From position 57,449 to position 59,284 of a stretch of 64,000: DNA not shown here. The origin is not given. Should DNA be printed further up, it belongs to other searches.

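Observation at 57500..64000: Octaheme HAO-family cytochrome heading a napDAGH cluster: candidate NrfA-independent nitrate/nitrite reduction module in a betaproteobacterium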

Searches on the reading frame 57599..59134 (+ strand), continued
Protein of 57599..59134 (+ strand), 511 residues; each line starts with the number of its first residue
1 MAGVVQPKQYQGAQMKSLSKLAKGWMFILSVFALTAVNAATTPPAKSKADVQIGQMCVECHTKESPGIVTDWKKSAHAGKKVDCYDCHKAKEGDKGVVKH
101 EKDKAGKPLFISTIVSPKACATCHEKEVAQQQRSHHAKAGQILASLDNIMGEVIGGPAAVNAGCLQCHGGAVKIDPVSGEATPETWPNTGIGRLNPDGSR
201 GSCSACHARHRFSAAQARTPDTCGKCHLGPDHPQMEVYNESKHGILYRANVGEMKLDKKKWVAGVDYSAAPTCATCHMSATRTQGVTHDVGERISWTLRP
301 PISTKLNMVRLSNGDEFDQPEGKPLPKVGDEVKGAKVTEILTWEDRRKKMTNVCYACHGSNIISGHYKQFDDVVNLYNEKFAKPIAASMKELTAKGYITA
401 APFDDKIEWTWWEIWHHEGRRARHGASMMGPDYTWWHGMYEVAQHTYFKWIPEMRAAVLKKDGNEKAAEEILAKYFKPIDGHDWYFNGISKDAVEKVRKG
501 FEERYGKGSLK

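Call 15: find_encoding_contigs(protein=P0115, flank=8000, max_places=3)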
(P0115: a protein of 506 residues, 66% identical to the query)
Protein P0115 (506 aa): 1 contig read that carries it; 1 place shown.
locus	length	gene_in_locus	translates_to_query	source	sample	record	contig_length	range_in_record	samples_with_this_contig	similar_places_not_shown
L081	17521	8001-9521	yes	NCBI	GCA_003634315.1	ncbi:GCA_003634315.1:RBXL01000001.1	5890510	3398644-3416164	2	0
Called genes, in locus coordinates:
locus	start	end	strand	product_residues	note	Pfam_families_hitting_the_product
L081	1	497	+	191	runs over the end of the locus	PF04290:DctQ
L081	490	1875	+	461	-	PF06808:DctM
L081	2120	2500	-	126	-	PF07238:PilZ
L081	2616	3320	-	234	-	PF00535:Glycos_transf_2, PF13641:Glyco_tranf_2_3, PF10111:Glyco_tranf_2_2 (faint), PF13506:Glyco_transf_21 (weak)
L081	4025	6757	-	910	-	PF02739:5_3_exonuc_N, PF01367:5_3_exonuc, PF01612:DNA_pol_A_exo1, PF22619:DNA_polI_exo1, PF00476:DNA_pol_A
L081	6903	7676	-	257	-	-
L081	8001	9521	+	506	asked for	PF13435:Cytochrome_C554 (faint), PF14522:Cytochrome_C7 (faint), PF22113:Mtrc-MtrF_II-IV_dom (faint), PF13447:Multi-haem_cyto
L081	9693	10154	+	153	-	-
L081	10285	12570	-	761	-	PF00989:PAS, PF08448:PAS_4 (weak), PF13188:PAS_8 (weak), PF13426:PAS_9, PF00512:HisKA, PF02518:HATPase_c, PF00072:Response_reg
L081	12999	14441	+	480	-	PF01523:PmbA_TldD_1st, PF19290:PmbA_TldD_2nd (weak), PF19289:PmbA_TldD_3rd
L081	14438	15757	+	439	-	PF19289:PmbA_TldD_3rd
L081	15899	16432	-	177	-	-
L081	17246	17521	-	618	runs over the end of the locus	PF01609:DDE_Tnp_1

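Call 29: search_solved_structures(query=A1, max_evalue=0.01, show_alignments=5)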
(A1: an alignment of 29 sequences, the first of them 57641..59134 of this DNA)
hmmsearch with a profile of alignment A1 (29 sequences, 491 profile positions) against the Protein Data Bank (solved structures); distinct sequences matched with E-value up to 0.01: 11.
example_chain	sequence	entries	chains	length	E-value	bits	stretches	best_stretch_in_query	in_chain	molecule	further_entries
4qo5_A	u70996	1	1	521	1.7e-62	214.9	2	68-264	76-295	Hypothetical multiheme protein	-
4n4j_A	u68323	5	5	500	1.4e-23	86.5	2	182-263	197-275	hydroxylamine oxidoreductase | Similar to hydroxylamine oxidoreductase hao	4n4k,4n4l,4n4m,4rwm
6t5e_A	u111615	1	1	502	3.7e-23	85.1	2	182-264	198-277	Hydroxylamine oxidoreductase-like protein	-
6m0p_A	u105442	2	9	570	1.7e-22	83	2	178-281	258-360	Aerobic hydroxylamine oxidoreductase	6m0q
4fas_A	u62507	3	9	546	2.3e-22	82.5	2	177-281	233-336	Hydroxylamine oxidoreductase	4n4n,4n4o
1fgj_A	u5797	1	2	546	2.3e-22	82.5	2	176-281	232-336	HYDROXYLAMINE OXIDOREDUCTASE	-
6h5l_A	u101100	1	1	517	4e-21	78.4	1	36-261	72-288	Similar to hydroxylamine oxidoreductase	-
6hif_G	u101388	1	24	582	3.8e-20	75.2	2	182-263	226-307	Hydrazine dehydrogenase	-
4wjy_A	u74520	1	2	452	0.0041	19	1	56-145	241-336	Cytochrome c-552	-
2rf7_A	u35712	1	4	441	0.0052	18.7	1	56-145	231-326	Cytochrome c-552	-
1gu6_A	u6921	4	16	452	0.0061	18.4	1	56-145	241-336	CYTOCHROME C552 | Cytochrome c-552 | Cytochrome c nitrite reductase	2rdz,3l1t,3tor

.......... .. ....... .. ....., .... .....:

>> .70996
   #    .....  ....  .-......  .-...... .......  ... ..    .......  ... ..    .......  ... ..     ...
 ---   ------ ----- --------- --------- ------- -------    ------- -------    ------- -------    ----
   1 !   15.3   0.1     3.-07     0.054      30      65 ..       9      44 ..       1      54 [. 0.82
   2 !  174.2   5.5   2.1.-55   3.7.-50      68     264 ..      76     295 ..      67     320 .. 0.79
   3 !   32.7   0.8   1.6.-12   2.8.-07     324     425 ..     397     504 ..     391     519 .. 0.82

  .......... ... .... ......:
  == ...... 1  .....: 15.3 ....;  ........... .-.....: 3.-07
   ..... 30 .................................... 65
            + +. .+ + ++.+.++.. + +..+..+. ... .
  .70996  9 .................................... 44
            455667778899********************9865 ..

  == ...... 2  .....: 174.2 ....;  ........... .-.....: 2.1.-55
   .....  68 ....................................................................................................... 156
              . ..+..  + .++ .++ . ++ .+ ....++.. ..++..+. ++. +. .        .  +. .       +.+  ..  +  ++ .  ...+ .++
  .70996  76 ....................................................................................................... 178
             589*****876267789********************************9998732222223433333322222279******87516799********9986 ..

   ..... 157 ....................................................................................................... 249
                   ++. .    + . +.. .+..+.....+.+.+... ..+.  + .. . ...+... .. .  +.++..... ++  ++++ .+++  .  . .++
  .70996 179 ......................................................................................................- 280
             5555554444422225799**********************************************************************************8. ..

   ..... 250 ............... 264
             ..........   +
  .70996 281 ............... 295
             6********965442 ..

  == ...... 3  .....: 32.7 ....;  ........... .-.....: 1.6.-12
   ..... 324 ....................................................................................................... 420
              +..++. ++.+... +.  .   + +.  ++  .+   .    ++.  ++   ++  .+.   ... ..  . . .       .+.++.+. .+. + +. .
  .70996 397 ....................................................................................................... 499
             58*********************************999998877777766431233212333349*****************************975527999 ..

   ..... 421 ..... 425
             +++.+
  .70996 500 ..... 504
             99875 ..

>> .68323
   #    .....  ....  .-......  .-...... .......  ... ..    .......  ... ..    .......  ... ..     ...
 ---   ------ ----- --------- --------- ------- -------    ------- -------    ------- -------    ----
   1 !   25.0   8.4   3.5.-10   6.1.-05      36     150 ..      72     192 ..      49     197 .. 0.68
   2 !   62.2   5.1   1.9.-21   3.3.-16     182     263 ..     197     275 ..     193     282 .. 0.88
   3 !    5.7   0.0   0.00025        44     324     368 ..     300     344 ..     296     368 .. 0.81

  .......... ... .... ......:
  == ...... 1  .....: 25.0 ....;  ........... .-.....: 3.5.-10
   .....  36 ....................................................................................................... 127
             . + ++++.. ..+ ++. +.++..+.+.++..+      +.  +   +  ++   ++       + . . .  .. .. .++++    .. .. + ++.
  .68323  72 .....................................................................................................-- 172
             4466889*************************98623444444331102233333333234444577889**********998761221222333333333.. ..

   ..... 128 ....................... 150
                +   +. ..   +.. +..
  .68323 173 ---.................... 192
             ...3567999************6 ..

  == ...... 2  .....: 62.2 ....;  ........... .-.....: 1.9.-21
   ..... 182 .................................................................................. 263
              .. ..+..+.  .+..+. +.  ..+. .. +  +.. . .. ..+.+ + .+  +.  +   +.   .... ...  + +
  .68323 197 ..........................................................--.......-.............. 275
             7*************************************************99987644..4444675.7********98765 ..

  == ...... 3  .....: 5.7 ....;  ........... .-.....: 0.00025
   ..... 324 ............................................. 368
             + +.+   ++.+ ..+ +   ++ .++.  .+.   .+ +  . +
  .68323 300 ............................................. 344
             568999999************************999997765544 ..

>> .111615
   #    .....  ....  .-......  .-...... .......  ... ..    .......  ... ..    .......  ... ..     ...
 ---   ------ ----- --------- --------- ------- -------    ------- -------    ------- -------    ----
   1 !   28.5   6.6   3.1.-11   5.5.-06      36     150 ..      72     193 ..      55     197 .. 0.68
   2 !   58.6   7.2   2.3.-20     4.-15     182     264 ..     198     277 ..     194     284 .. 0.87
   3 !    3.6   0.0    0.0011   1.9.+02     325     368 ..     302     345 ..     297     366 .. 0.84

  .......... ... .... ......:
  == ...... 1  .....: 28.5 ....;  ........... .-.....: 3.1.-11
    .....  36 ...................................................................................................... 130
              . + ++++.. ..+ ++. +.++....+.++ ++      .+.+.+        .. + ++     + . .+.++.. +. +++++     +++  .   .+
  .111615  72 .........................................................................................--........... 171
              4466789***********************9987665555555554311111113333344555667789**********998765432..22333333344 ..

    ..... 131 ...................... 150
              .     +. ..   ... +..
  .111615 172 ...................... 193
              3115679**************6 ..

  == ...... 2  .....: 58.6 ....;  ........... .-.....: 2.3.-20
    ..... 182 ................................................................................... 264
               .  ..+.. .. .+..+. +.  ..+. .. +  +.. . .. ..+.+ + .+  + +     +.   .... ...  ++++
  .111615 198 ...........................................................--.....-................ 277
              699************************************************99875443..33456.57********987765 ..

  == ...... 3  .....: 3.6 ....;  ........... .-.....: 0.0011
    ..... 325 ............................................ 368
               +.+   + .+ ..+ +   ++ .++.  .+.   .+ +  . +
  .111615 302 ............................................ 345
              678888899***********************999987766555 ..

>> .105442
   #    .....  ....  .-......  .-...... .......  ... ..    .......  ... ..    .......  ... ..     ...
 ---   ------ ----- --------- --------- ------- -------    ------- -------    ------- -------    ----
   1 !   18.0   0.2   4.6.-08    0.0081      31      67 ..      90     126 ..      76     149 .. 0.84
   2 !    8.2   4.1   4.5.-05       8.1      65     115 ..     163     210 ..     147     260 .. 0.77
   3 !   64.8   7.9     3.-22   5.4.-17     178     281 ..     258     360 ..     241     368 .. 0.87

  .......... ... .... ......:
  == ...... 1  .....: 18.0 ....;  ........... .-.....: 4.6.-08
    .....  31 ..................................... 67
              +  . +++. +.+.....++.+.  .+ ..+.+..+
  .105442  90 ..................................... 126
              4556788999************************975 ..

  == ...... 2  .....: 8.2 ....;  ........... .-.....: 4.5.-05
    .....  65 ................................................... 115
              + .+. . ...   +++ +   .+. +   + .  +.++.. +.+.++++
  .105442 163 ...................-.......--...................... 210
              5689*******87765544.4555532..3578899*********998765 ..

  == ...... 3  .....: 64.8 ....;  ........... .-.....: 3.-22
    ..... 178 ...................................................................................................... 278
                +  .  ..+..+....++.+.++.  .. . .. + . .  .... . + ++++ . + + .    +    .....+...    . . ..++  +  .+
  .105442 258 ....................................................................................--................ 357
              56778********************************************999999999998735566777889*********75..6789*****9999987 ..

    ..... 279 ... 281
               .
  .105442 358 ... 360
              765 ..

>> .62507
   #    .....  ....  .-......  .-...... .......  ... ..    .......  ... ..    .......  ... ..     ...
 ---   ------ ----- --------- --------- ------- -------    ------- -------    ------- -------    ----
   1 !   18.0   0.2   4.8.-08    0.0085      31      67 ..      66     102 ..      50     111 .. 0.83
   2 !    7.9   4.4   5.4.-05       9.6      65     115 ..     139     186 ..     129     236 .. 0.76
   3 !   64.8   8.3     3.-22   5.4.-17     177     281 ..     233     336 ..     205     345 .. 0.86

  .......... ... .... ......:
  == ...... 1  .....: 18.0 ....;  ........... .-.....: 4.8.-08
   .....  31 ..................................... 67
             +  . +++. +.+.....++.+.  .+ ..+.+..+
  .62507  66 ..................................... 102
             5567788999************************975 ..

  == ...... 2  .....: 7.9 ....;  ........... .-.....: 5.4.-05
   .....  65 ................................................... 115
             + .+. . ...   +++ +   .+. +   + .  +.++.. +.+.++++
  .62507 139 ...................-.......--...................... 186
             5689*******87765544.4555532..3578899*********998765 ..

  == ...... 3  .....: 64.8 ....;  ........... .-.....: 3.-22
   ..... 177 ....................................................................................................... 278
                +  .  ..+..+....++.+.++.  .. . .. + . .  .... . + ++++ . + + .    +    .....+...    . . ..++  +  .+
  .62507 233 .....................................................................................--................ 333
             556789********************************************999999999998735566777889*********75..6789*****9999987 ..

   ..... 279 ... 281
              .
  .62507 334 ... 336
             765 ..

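Call 33: search_protein_families(library=pfam, proteins=[L003:5945-7924:+, L003:12546-13001:+, L003:13038-13391:+, L003:13462-14232:+, L003:12926-14128:+, L003:406-2661:+, L003:2585-3262:-, L003:14043-14999:-], max_evalue=0.001)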
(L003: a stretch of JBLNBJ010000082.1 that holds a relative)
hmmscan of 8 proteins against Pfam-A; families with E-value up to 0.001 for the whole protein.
L003:5945-7924:+ (659 aa): 4 families
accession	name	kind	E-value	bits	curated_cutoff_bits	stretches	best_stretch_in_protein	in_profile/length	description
PF14522.11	Cytochrome_C7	-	1.1e-12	48.1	24.8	0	75-110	12-50/67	Cytochrome c7 and related cytochrome c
PF09699.15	Paired_CXXCH_1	-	1.4e-10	41.1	20.6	0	214-251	4-39/41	Doubled CXXCH motif (Paired_CXXCH_1)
PF14537.11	Cytochrom_c3_2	-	1.3e-09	38.8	25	0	75-165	5-68/79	Cytochrome c3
PF01292.26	Ni_hydr_CYTB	-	3.8e-07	30.5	30.1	1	344-463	45-160/179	Prokaryotic cytochrome b561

L003:12546-13001:+ (151 aa): 2 families
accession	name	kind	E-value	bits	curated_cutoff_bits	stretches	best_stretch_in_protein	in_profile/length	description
PF03892.19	NapB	-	7.1e-29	100.9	25.1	1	26-147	13-126/127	Nitrate reductase cytochrome c-type subunit (NapB)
PF11845.13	Tll0287-like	-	0.00073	20.4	24.1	0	72-95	90-113/144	Tll0287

L003:13038-13391:+ (117 aa): 2 families
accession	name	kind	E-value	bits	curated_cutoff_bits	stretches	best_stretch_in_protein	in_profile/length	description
PF00034.26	Cytochrom_C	-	1.1e-09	39.9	21.3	1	29-115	1-87/90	Cytochrome c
PF13442.11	Cytochrome_CBB3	-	0.00039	21.1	27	0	28-88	2-52/68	Cytochrome C oxidase, cbb3-type, subunit III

L003:13462-14232:+ (256 aa): 0 families

L003:12926-14128:+ (400 aa): 2 families
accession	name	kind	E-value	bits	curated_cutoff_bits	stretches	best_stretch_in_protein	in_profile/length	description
PF13545.12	HTH_Crp_2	-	2.2e-09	37.6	27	1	326-376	2-54/70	Crp-like helix-turn-helix domain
PF00027.35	cNMP_binding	-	6.7e-08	32.8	27.5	1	204-288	4-86/89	Cyclic nucleotide-binding domain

L003:406-2661:+ (751 aa): 11 families
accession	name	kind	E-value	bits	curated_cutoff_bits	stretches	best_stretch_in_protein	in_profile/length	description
PF13675.11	PilJ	-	3e-18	66.4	26.6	1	47-150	4-104/114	Type IV pili methyl-accepting chemotaxis transducer N-term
PF02518.31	HATPase_c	-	7.7e-15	55.7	26.4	1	643-733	4-109/111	Histidine kinase-, DNA gyrase B-, and HSP90-like ATPase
PF07730.19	HisKA_3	-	5.9e-14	52.8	24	1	535-599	1-64/68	Histidine kinase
PF13185.12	GAF_2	-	4.6e-11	43.5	28.6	1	380-519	3-136/136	GAF domain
PF01590.32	GAF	-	9.2e-09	36.4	22.4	1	381-518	2-133/133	GAF domain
PF13188.13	PAS_8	-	2.7e-06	27.5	21.8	1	234-286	3-54/65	PAS domain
PF00989.32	PAS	-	1.5e-05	25.4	22.6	1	233-310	2-80/113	PAS fold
PF13492.12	GAF_3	-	1.9e-05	25.5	27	1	400-520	21-129/129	GAF domain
PF13581.12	HATPase_c_2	-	1.9e-05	25.1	27.4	1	630-730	30-126/127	Histidine kinase-like ATPase domain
PF13426.13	PAS_9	-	0.00029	21.5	27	1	246-343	5-103/103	PAS domain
PF08448.16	PAS_4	-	0.00074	20.2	23.1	0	238-289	1-52/110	PAS fold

L003:2585-3262:- (225 aa): 0 families

L003:14043-14999:- (318 aa): 0 families

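Call 38: predict_structure(alignment_id=A1)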
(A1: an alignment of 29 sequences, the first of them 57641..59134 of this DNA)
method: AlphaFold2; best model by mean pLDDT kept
length: 497 residues; sequences in the alignment: 29
mean_pLDDT: 70.9   pTM: 0.64
mean pLDDT of the five models: 70.9, 68.1, 65.9, 64.4, 60.1
residues with pLDDT >= 90: 49; 70-90: 245; 50-70: 137; < 50: 66
segments of 3 or more residues with pLDDT < 50: 20-26, 133-150, 194-198, 209-219, 283-288, 410-419
pLDDT, mean of each block of 10 residues (from residue 1): 53 53 52 89 92 82 84 89 87 88 85 81 64 40 39 67 81 68 79 50 57 45 60 74 72 59 73 75 49 85 81 93 91 82 78 72 76 82 70 55 54 46 69 80 89 90 65 56 72 68
secondary structure, 60 per line:
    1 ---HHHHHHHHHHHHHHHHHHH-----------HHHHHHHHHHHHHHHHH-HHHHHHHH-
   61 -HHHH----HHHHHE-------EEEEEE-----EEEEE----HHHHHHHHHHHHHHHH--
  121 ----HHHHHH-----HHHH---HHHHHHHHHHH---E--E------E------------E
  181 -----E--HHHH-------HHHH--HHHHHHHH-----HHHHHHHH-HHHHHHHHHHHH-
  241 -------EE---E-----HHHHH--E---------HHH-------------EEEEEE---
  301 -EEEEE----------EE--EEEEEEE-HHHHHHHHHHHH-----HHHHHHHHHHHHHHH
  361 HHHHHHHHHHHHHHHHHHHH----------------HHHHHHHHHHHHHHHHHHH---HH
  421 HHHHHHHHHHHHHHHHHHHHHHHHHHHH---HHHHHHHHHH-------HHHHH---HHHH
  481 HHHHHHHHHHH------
elements in order: H4-22 H34-50 H52-59 H62-65 H70-74 E83-88 E94-98 H103-118 H125-130 H136-139 H143-153 H189-192 H200-203 H206-213 H219-226 H228-239 H259-263 E292-297 E302-306 E321-327 H329-340 H346-380 H397-415 H419-448 H452-461 H469-473 H477-491

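Call 41: fold_search(model_id=the predicted structure, library=pdb)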
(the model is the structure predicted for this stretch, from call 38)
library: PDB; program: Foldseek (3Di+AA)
matches with E <= 10: 48; with E <= 0.001: 11
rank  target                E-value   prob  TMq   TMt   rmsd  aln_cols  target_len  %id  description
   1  4qo5                  8.3e-17  1.00  0.56  0.53   8.8       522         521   24  Hypothetical multiheme protein (released 2015-12-23)
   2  4n4m                  8.1e-11  1.00  0.44  0.44  14.2       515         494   22  Kuenenia stuttgartiensis hydroxylamine oxidoreductase soaked in phenyl hydrazine (released 2013-12-11)
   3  1fgj_A                1.2e-10  1.00  0.47  0.46   7.5       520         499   19  X-RAY STRUCTURE OF HYDROXYLAMINE OXIDOREDUCTASE (released 1998-03-04)
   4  4n4j                  1.3e-10  1.00  0.46  0.46  10.5       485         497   23  Kuenenia stuttgartiensis hydroxylamine oxidoreductase (released 2013-12-11)
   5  4n4n_E                1.7e-10  1.00  0.48  0.47   8.8       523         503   19  Nitrosomonas europea HAO (released 2013-12-11)
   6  6t5e                  4.1e-10  1.00  0.42  0.47   8.9       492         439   20  Hydroxylamine Oxidoreductase from Brocadia fulgida (released 2020-11-18)
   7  4n4n_A                5.4e-10  1.00  0.47  0.47   7.9       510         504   19  Nitrosomonas europea HAO (released 2013-12-11)
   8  6h5l_A                5.4e-10  1.00  0.40  0.40  15.7       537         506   19  Kuenenia stuttgartiensis reducing HAO-like protein complex Kustc0457/Kustc0458 (released 2019-04-10)
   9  4fas_A                7.8e-10  1.00  0.48  0.48   7.7       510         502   19  Complex crystal structure of hydroxylamine oxidoreductase and NE1300 from Nitrosomonas europaea (released 2013-09-04)
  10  6hif_I                2.9e-09  1.00  0.42  0.40  15.4       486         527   19  Kuenenia stuttgartiensis hydrazine dehydrogenase complex (released 2019-04-17)
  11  6hif_A                3.2e-09  1.00  0.43  0.41  15.3       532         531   18  Kuenenia stuttgartiensis hydrazine dehydrogenase complex (released 2019-04-17)
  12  9gat_B                1.9e+00  0.03  0.09  0.10  15.1       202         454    8  CryoEM structure of the antiparallel double-stranded influenza A RNP-like particle with a 18-mer RNA. (released 2025-01-15)
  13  5w2e_A                2.4e+00  0.02  0.09  0.08  20.5       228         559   10  HCV NS5B RNA-dependent RNA polymerase in complex with non-nucleoside inhibitor MK-8876 (released 2017-08-16)
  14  9lu6_a                2.5e+00  0.03  0.09  0.10  26.6       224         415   17  Structure of bacteriophage T4 protal-neck protein gp20-gp13-gp14-Hfq assembled in vitro in C6 symmetry (released 2026-02-18)
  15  2lpd_MODEL_1_A        2.8e+00  0.06  0.06  0.22   9.0        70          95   16  Solution structure of a MbtH-like protein from Burkholderia pseudomallei, the etiological agent responsible fo (released 2012-02-22)
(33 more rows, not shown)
